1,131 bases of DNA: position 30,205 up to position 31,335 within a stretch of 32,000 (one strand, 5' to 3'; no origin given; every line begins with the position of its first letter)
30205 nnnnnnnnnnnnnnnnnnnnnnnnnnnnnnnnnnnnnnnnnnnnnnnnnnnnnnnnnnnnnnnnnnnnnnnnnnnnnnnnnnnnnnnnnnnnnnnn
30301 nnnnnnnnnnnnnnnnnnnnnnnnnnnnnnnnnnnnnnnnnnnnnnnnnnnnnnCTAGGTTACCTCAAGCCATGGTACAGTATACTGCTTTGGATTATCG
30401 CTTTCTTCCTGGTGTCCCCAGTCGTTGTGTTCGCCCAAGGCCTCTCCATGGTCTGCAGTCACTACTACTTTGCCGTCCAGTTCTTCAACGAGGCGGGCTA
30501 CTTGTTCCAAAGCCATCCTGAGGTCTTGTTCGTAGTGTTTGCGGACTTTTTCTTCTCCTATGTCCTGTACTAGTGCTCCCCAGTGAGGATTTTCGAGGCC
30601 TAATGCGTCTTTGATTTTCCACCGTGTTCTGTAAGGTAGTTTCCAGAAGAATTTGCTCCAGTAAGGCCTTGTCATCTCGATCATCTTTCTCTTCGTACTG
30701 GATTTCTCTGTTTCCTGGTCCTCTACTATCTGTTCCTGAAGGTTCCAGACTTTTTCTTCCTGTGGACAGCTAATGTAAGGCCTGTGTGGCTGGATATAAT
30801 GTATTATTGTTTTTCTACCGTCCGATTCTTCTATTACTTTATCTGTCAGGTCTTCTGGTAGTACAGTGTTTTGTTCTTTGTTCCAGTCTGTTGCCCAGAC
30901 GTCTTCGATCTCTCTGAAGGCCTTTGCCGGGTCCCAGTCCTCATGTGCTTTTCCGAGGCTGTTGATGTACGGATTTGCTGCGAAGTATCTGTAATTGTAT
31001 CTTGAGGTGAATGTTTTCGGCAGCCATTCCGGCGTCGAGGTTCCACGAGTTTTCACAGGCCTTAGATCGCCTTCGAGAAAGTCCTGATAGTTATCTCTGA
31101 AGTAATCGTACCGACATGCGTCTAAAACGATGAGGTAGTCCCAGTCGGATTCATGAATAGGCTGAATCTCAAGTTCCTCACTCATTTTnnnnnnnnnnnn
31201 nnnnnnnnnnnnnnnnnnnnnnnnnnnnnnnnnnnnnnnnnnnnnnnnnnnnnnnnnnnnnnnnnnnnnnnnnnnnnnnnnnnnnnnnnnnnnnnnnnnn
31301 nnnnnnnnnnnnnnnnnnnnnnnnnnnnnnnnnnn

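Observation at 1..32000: AGGCCT is a hyper-abundant palindromic hexamer: about 120 copies in 32 kb, roughly 20x composition expectation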

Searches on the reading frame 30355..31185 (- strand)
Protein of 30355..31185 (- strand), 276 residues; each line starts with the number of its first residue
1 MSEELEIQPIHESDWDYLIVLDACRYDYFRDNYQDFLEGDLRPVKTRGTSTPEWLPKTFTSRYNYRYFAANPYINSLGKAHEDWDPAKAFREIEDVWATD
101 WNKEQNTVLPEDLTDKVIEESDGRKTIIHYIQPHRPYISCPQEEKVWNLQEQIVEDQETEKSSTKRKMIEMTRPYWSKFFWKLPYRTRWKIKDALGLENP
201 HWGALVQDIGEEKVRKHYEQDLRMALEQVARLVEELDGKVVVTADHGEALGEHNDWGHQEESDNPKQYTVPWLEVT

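Call 48: search_protein_families(library=pfam, proteins=[window:30355-31185:-], max_evalue=0.001)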
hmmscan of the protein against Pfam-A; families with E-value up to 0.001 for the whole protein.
window:30355-31185:- (276 aa): 1 family
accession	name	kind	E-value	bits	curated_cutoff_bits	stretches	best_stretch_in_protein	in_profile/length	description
PF00884.28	Sulfatase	-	7.5e-07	29.2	25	1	77-272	97-269/301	Sulfatase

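Call 67: find_encoding_contigs(protein=window:30355-31185:-, flank=10000, max_places=3)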
Protein window:30355-31185:- (276 aa): 2 contigs read that carry it; 1 place shown.
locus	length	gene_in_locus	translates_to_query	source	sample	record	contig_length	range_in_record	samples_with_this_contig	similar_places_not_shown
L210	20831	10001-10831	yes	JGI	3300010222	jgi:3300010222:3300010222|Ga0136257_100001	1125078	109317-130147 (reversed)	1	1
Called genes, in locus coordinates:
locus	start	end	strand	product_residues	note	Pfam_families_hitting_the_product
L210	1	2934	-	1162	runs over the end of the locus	PF03833:PolC_DP2_N, PF24844:PolC_DP2_central, PF24846:PolC_DP2_cat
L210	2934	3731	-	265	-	PF00702:Hydrolase (weak)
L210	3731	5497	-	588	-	PF00149:Metallophos, PF04042:DNA_pol_E_B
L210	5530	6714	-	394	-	PF05621:TniB (weak), PF01637:ATPase_2 (weak), PF13191:AAA_16, PF13401:AAA_22, PF00004:AAA (weak), PF22703:Cdc6_lid, PF09079:WHD_Cdc6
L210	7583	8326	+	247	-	-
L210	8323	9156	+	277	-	-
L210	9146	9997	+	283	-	-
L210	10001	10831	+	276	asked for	PF00884:Sulfatase (weak)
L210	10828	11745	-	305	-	PF00535:Glycos_transf_2, PF10111:Glyco_tranf_2_2, PF13641:Glyco_tranf_2_3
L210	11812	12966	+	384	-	PF04464:Glyphos_transf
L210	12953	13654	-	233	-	PF00483:NTP_transferase, PF12804:NTP_transf_3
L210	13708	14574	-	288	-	-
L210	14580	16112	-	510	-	-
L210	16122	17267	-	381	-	PF01370:Epimerase, PF02719:Polysacc_synt_2 (weak), PF16363:GDP_Man_Dehyd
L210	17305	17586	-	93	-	-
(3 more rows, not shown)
